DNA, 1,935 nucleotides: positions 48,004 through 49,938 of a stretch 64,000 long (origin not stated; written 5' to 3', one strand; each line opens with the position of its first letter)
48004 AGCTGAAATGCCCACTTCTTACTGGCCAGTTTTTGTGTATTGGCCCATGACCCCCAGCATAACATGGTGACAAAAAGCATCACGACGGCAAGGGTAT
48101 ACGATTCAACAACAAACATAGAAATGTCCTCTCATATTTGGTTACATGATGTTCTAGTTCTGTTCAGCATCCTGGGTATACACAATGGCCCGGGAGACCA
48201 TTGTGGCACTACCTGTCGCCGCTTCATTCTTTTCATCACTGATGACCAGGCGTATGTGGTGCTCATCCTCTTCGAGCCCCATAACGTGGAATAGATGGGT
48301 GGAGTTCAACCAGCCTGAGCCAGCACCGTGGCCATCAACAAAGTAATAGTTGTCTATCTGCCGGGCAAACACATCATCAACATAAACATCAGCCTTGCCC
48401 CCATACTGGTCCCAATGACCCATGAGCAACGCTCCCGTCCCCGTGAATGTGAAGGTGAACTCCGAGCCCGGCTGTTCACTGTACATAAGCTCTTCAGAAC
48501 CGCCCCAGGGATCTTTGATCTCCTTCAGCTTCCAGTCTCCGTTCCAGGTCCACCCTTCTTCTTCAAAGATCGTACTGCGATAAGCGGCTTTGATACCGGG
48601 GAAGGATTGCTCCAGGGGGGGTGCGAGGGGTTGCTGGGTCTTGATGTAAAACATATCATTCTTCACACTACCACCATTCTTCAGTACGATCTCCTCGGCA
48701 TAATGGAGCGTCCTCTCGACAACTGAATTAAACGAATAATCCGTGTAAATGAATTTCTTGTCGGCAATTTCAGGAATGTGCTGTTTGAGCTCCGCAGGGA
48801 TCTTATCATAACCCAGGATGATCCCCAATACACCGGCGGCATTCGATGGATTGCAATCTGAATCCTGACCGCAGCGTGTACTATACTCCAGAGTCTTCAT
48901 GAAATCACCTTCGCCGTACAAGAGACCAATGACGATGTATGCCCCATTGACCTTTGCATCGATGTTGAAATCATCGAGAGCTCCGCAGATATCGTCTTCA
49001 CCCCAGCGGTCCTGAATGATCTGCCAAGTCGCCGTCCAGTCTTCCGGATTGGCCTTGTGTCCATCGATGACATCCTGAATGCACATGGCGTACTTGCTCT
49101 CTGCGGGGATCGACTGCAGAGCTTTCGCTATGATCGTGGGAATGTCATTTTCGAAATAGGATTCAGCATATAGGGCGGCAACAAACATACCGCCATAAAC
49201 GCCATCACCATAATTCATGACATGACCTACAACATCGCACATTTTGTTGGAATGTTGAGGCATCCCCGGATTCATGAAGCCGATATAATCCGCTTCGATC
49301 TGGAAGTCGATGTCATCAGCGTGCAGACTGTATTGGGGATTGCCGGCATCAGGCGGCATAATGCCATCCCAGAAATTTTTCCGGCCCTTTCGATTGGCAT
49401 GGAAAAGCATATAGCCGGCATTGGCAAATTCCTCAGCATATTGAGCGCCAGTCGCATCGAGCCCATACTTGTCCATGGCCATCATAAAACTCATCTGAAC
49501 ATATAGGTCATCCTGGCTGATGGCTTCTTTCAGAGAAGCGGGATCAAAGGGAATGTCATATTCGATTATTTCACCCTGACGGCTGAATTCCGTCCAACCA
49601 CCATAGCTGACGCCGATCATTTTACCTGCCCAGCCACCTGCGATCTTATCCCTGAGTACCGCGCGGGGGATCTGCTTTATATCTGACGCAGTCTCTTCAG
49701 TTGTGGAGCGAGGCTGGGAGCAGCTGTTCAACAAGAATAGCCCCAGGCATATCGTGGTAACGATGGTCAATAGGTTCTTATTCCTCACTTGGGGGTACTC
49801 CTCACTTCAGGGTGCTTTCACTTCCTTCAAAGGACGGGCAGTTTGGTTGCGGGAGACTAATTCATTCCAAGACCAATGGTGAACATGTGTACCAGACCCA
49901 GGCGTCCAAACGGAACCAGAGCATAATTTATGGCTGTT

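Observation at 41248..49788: Exported ADP-ribosylglycohydrolase-family lipoproteins are expanded and linked to a nucleoside-hydrolase-like lipoprotein, ribokinase and a ribose-type permease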

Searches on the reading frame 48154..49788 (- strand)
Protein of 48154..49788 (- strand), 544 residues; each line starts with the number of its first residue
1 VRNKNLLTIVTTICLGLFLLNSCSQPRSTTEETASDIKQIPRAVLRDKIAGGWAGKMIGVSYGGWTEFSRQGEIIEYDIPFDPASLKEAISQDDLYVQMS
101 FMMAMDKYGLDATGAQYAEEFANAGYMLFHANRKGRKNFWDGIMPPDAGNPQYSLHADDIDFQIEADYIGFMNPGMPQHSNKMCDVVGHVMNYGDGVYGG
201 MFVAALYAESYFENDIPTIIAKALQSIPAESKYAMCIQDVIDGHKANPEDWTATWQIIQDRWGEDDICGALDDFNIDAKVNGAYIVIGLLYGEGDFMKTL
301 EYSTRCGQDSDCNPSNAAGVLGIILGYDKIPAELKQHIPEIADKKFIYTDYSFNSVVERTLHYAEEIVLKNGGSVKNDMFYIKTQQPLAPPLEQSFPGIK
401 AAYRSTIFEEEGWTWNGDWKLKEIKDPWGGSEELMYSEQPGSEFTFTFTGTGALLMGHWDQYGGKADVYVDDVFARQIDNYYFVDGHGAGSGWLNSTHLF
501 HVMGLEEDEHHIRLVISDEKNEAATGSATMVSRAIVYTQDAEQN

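Call 4: search_protein_families(library=pfam, proteins=[window:48154-49788:-], max_evalue=0.01)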
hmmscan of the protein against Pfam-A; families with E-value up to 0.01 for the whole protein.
window:48154-49788:- (544 aa): 1 family
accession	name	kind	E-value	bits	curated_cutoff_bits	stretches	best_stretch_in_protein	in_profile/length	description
PF03747.19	ADP_ribosyl_GH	-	7.8e-29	101.7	26.2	1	51-333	1-287/287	ADP-ribosylglycohydrolase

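Call 6: search_protein_families(library=ncbifam, proteins=[window:48154-49788:-], max_evalue=0.001)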
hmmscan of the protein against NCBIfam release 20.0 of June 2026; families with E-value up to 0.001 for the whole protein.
window:48154-49788:- (544 aa): 0 families

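Call 10: search_solved_structures(query=window:48154-49788:-, max_evalue=0.01, show_alignments=2)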
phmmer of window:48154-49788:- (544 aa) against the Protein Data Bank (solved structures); distinct sequences matched with E-value up to 0.01: 0.

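Call 12: find_homologous_proteins(query=window:48154-49788:-, max_evalue=0.00001)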
Query window:48154-49788:- (544 aa): 8000 proteins with E <= 0.00001 among 8000 candidates; the best 120 are listed.
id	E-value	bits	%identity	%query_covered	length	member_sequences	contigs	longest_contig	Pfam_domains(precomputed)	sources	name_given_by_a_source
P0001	0.0e+0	1267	100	99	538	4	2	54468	PF03747.20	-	-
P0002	0.0e+0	1085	84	100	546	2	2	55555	PF03747.20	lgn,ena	-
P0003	1.1e-287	973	76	99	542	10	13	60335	PF03747.20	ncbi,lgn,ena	-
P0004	1.8e-262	890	69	99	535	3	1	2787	PF03747.20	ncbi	-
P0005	1.5e-233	795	63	99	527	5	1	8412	PF03747.20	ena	-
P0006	4.4e-228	777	63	99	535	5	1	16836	PF03747.20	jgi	jgi:hypothetical protein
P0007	8.4e-228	776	62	98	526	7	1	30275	PF03747.20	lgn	-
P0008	6.4e-227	773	61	99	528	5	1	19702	PF03747.20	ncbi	-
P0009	2.8e-226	771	60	99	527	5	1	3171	PF03747.20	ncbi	-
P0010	4.7e-225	767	61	99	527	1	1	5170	PF03747.20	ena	-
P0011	8.2e-225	766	61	99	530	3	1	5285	PF03747.20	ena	-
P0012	1.1e-224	765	63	98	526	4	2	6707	PF03747.20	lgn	-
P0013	1.5e-224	765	62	93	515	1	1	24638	PF03747.20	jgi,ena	-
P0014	2.1e-224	765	62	97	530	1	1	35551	PF03747.20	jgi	-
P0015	4.6e-224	763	62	97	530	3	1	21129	PF03747.20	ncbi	ncbi:ADP-ribosylglycohydrolase family protein [Candidatus Neomarinimicrobiota bacterium]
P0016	1.2e-223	762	62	97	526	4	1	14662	PF03747.20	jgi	-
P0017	1.5e-223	762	60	99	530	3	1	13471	PF03747.20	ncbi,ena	-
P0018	1.8e-223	761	63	92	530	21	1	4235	PF03747.20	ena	-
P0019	4.1e-223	760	61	99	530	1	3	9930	PF03747.20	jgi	-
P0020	9.1e-223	759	61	99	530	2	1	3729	PF03747.20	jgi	jgi:hypothetical protein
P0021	7.2e-222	756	60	98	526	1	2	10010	PF03747.20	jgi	jgi:hypothetical protein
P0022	1.1e-220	752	60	98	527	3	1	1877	PF03747.20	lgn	-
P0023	1.4e-220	752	47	70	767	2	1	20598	PF03747.20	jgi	jgi:hypothetical protein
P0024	2.3e-220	751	61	99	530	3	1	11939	PF03747.20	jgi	jgi:hypothetical protein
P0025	9.5e-220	749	61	97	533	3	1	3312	PF03747.20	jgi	-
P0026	1.6e-219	748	63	92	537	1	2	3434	PF03747.20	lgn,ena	-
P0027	2.7e-219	748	59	99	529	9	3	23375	PF03747.20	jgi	jgi:hypothetical protein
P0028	9.0e-219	746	59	99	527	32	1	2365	PF03747.20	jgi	-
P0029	1.4e-218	745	60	99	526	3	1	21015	PF03747.20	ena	-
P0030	1.5e-218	745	61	97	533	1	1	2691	PF03747.20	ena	-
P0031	2.7e-218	744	61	95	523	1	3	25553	PF03747.20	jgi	jgi:hypothetical protein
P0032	4.3e-218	744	63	92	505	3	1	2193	PF03747.20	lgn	-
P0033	7.0e-218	743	60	98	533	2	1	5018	PF03747.20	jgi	jgi:hypothetical protein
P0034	1.2e-217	742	62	92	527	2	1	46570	PF03747.20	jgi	-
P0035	9.1e-217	739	59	98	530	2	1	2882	PF03747.20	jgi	jgi:hypothetical protein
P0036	7.8e-215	733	62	92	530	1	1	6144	PF03747.20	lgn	-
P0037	3.9e-214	731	59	97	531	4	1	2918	PF03747.20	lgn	-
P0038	2.5e-213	728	60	92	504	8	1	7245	PF03747.20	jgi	-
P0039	2.6e-213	728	62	92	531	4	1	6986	PF03747.20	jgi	jgi:hypothetical protein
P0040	4.1e-213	727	58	99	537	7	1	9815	PF03747.20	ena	-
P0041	5.0e-213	727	61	98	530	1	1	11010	PF03747.20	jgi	jgi:hypothetical protein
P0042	6.9e-213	727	61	92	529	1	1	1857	PF03747.20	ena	-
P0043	1.7e-212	725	59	99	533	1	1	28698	PF03747.20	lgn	-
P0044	1.8e-211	722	61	92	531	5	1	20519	PF03747.20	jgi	jgi:hypothetical protein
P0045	5.7e-209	714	59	93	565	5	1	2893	PF03747.20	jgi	-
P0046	2.2e-208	712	60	97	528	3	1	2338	PF03747.20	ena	-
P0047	2.5e-208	711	59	95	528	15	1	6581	PF03747.20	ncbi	-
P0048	5.9e-208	710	56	98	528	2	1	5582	PF03747.20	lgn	-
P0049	5.2e-207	707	62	89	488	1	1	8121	PF03747.20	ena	-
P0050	6.6e-207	707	58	95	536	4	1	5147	PF03747.20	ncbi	-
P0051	7.4e-206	703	57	99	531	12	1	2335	PF03747.20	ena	-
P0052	2.3e-205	702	57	99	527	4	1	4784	PF03747.20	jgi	-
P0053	8.0e-204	697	55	99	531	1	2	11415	PF03747.20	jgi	jgi:hypothetical protein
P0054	1.2e-203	696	60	92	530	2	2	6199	PF03747.20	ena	-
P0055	2.9e-203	695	59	92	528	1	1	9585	PF03747.20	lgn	-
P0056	6.6e-203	694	56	99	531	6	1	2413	PF03747.20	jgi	jgi:hypothetical protein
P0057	5.8e-201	687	58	97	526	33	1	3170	PF03747.20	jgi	-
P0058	1.4e-200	686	59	92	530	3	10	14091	PF03747.20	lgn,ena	-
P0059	1.8e-200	686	55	99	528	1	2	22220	PF03747.20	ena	-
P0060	2.3e-200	685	57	98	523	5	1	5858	PF03747.20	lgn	-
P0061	2.8e-200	685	58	92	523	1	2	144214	PF03747.20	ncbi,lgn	-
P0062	3.3e-200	685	63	82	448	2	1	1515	PF03747.20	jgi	jgi:hypothetical protein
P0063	4.3e-200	684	56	98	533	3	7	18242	PF03747.20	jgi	jgi:hypothetical protein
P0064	7.6e-200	683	55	99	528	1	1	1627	PF03747.20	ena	-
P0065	1.4e-199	683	55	98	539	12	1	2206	PF03747.20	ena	-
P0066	1.6e-199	682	56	99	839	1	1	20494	PF03747.20,PF01156.25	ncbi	ncbi:ADP-ribosylglycohydrolase family protein [Bacteroidota bacterium]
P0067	2.8e-199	682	55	97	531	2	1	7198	PF03747.20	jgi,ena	-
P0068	8.4e-199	680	58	93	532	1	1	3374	PF03747.20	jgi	jgi:hypothetical protein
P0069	5.8e-198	677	55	99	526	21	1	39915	PF03747.20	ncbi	-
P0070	6.6e-197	674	55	99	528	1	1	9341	PF03747.20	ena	-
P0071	1.0e-194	667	55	97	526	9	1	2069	PF03747.20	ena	-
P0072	3.8e-193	661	59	90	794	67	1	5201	PF03747.20,PF01156.25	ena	-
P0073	3.2e-191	655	53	99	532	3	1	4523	PF03747.20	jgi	-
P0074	4.1e-191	655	54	99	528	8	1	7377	PF03747.20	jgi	-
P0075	1.5e-190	653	55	98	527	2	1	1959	PF03747.20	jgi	jgi:hypothetical protein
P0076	7.3e-190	651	54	99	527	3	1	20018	PF03747.20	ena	-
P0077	1.5e-189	650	55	97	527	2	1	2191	PF03747.20,PF17996.8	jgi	-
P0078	4.9e-189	648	58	91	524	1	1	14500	PF03747.20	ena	-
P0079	8.1e-188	644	55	92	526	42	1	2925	PF03747.20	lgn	-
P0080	9.3e-188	644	52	99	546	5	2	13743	PF03747.20,PF17996.8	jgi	-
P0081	1.9e-187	643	55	100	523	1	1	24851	PF03747.20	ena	-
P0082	2.3e-187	642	53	97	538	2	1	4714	PF03747.20,PF17996.8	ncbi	-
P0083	5.3e-187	641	55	97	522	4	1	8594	PF03747.20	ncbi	ncbi:MAG: ADP-ribosylglycohydrolase family protein [bacterium]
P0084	4.2e-186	638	54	96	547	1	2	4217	PF03747.20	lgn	-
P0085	1.1e-185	637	53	99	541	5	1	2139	PF03747.20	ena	-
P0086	1.2e-185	637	53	99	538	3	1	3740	PF03747.20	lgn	-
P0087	2.7e-185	635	55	95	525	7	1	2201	PF03747.20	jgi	-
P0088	3.0e-185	635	53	97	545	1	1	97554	PF03747.20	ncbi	ncbi:ADP-ribosylglycohydrolase family protein [Candidatus Latescibacterota bacterium]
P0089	7.0e-185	634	56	96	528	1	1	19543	PF03747.20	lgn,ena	-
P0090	1.8e-184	633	53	98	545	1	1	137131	PF03747.20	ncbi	ncbi:ADP-ribosylglycohydrolase family protein [Candidatus Latescibacterota bacterium]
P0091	2.0e-184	633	53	96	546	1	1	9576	PF03747.20,PF17996.8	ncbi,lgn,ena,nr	ncbi:MAG TPA: ADP-ribosylglycohydrolase family protein [bacterium]|nr:ADP-ribosylglycohydrolase fami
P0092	3.9e-184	632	64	76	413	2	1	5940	PF03747.20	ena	-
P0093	1.0e-183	630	54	92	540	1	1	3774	PF03747.20,PF17996.8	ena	-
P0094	1.1e-183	630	52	98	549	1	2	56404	PF03747.20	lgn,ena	-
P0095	2.1e-183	629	54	100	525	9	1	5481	PF03747.20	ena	-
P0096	2.3e-183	629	53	98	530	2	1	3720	PF03747.20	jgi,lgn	jgi:hypothetical protein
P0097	2.9e-183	629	52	98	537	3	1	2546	PF03747.20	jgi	-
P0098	4.4e-183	628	60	81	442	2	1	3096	PF03747.20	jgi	jgi:hypothetical protein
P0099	6.7e-183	628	51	99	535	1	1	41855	PF03747.20,PF17996.8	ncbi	ncbi:ADP-ribosylglycohydrolase family protein [Candidatus Latescibacterota bacterium]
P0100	8.8e-183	627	52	99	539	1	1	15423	PF03747.20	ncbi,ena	-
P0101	1.6e-182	626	54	98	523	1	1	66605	PF03747.20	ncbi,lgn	-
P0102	2.6e-182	626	56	93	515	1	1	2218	PF03747.20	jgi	-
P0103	5.6e-182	624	54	97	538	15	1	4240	PF03747.20,PF17996.8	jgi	-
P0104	8.6e-182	624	52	99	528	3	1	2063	PF03747.20,PF17996.8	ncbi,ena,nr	ncbi:MAG TPA: ADP-ribosylglycohydrolase family protein [Anaerolineae bacterium]|nr:ADP-ribosylglycoh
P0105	1.0e-181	624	54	94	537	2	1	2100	PF03747.20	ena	-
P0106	1.9e-181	623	53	96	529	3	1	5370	PF03747.20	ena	-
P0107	3.1e-181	622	54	99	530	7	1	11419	PF03747.20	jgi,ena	-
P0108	3.3e-181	622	53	98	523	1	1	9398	PF03747.20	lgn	-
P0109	6.2e-181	621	54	94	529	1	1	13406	PF03747.20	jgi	-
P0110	1.2e-180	620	55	92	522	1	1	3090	PF03747.20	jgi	jgi:hypothetical protein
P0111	1.6e-180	620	53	99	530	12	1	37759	PF03747.20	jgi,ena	jgi:hypothetical protein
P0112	1.9e-180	619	53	99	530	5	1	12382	PF03747.20,PF17996.8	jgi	-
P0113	2.7e-180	619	52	97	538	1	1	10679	PF03747.20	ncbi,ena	-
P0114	4.8e-180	618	51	99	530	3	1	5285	PF03747.20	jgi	-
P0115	8.1e-180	617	54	93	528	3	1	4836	PF03747.20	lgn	-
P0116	2.9e-179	616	53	99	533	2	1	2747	PF03747.20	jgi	jgi:hypothetical protein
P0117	4.7e-179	615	51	99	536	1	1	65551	PF03747.20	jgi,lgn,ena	-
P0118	7.1e-179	614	53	99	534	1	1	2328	PF03747.20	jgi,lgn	-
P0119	8.1e-179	614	54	92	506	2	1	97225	PF03747.20,PF17996.8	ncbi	ncbi:ADP-ribosylglycohydrolase family protein [Candidatus Neomarinimicrobiota bacterium]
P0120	2.0e-178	613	63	76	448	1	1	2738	PF03747.20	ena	-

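Call 16: find_encoding_contigs(protein=P0066, flank=10000, max_places=3)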
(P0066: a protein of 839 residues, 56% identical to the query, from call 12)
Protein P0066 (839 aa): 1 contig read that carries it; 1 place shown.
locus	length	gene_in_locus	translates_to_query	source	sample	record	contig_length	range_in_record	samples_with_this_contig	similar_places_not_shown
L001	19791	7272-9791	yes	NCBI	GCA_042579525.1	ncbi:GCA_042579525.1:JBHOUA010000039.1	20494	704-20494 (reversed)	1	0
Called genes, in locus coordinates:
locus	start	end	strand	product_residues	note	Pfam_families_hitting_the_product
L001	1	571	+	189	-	?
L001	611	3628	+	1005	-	PF13620:CarboxypepD_reg, PF13715:CarbopepD_reg_2, PF07715:Plug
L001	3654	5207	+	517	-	PF14322:SusD-like_3 (weak), PF14559:TPR_19 (faint), PF13428:TPR_14 (faint), PF07980:SusD_RagB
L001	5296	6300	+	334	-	PF06800:Sugar_transport (weak), PF07168:Ureide_permease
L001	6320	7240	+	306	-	PF00294:PfkB, PF08543:Phos_pyr_kin, PF01256:Carb_kinase (weak)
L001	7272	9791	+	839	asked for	PF03747:ADP_ribosyl_GH, PF01156:IU_nuc_hydro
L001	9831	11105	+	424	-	-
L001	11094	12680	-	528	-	PF00251:Glyco_hydro_32N, PF08244:Glyco_hydro_32C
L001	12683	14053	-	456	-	PF00083:Sugar_tr, PF07690:MFS_1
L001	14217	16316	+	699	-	PF13385:Laminin_G_3, PF00251:Glyco_hydro_32N, PF08244:Glyco_hydro_32C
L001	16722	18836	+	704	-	PF02897:Peptidase_S9_N, PF00326:Peptidase_S9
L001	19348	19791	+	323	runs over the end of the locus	PF02156:Glyco_hydro_26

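Call 17: find_encoding_contigs(protein=P0090, flank=10000, max_places=3)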
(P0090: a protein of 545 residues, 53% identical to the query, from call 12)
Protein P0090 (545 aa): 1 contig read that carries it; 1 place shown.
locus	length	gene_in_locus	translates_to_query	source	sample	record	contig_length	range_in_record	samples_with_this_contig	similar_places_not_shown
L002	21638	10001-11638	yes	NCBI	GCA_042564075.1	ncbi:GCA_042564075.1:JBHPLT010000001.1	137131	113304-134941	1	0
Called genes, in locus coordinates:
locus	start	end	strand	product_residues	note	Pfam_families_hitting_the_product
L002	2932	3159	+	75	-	-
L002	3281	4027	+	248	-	PF02585:PIG-L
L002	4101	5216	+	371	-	PF13439:Glyco_transf_4, PF13477:Glyco_trans_4_2, PF13579:Glyco_trans_4_4, PF20706:GT4-conflict, PF00534:Glycos_transf_1, PF13692:Glyco_trans_1_4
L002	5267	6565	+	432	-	PF13709:DUF4159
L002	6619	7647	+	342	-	PF08240:ADH_N, PF16912:Glu_dehyd_C, PF00107:ADH_zinc_N, PF13602:ADH_zinc_N_2 (weak)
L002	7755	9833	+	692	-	PF06452:CBM9_1, PF19313:DUF5916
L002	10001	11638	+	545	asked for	PF03747:ADP_ribosyl_GH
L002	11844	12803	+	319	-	PF01156:IU_nuc_hydro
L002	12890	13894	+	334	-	PF06800:Sugar_transport (weak), PF07168:Ureide_permease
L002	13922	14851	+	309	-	PF00294:PfkB, PF08543:Phos_pyr_kin, PF01256:Carb_kinase (faint)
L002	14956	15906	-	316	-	PF08450:SGL, PF01731:Arylesterase (weak)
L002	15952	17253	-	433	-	PF00890:FAD_binding_2 (faint), PF01134:GIDA (faint), PF07992:Pyr_redox_2 (faint), PF12831:FAD_oxidored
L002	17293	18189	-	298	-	PF06283:ThuA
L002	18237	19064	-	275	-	PF06283:ThuA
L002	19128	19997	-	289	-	PF06283:ThuA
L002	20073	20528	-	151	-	-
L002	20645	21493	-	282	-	PF01602:Adaptin_N (faint), PF02985:HEAT (faint), PF13513:HEAT_EZ (faint), PF13646:HEAT_2 (weak), PF03130:HEAT_PBS (faint), PF00514:Arm (faint), PF13646:HEAT_2, PF13646:HEAT_2, +2 more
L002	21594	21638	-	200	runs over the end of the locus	PF02525:Flavodoxin_2, PF03358:FMN_red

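Call 19: find_related_loci(query=A1, collection=genome_contigs, flank=10000)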
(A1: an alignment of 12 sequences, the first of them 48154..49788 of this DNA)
Query A1 (544 aa) in genome_contigs; peptide patterns used: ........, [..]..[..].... (x = any residue, [..] = any of these).
600 stretches matched a pattern (row limit reached: there are more); 595 encode a relative of the query (tblastn E <= 1e-3); the best 80 are kept; 80 distinct loci.
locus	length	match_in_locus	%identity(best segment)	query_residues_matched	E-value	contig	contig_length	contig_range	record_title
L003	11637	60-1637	62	10-537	0e+0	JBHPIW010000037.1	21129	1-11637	Candidatus Neomarinimicrobiota bacterium isolate SAG AM-312-I22 AM-312-I22_NODE_37, whole genome shotgun sequence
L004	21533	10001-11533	57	29-539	0e+0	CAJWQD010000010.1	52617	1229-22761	MAG TPA_asm: uncultured Flammeovirgaceae bacterium isolate ERR599092_bin.90_MetaBAT_v2.12.1_MAG genome assembly, contig:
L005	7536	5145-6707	56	13-539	0e+0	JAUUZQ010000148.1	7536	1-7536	MAG: Bacteroidales bacterium isolate CSMAG_197 CSMAG_197_k127_17234364_length_7536_cov_125.0000, whole genome shotgun se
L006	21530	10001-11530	54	23-539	0e+0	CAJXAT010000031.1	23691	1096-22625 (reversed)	MAG TPA_asm: uncultured Flammeovirgaceae bacterium isolate ERR599094_bin.14_MetaBAT_v2.12.1_MAG genome assembly, contig:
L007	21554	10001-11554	55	9-537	0e+0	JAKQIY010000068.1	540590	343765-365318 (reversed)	MAG: bacterium isolate USDV_maxbin.027 k141_1550511, whole genome shotgun sequence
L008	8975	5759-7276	54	34-542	2e-180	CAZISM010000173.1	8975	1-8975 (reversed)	MAG TPA_asm: uncultured Cytophagia bacterium isolate binchicken_co66_257 genome assembly, contig: NODE_11518_length_8975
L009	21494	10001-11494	53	39-538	1e-178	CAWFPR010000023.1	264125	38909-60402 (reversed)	MAG: uncultured Acidobacteriota bacterium isolate MFD05442.bin.1.130 genome assembly, contig: contig_4817, whole genome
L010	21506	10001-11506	51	18-537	4e-175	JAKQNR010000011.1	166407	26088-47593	MAG: bacterium isolate USDV_metabat.161 k141_1610997, whole genome shotgun sequence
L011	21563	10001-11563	50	4-537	7e-175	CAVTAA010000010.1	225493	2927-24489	MAG: uncultured Bacteroidales bacterium isolate MFD04716.bin.2.212 genome assembly, contig: contig_52727, whole genome s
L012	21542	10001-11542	50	28-544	1e-174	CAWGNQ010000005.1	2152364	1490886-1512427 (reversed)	MAG: uncultured Acidobacteriota bacterium isolate MFD05684.bin.1.85 genome assembly, contig: contig_12981, whole genome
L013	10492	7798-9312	50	29-537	2e-174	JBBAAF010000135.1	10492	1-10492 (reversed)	MAG: Bacteroidales bacterium isolate SO_2017_GW3_35 scaffold_3135_c1_OW296A_2017, whole genome shotgun sequence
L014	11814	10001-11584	49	3-544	1e-173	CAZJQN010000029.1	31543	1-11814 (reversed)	MAG TPA_asm: uncultured Bacteroidales bacterium isolate SRP167436_co1_340 genome assembly, contig: NODE_2025_length_3154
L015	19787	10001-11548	50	13-539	2e-172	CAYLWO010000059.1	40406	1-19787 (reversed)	MAG TPA_asm: uncultured Cytophagia bacterium isolate binchicken_co66_61 genome assembly, contig: NODE_1693_length_40406_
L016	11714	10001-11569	49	17-544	1e-172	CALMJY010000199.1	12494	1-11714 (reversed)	MAG TPA_asm: uncultured Bacteroidetes bacterium isolate SRR5215466_bin.21_CONCOCT_v1.1_MAG genome assembly, contig: ERZ7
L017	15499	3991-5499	50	18-537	9e-172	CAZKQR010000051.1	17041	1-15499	MAG TPA_asm: uncultured Cytophagia bacterium isolate binchicken_co66_201 genome assembly, contig: NODE_5309_length_17041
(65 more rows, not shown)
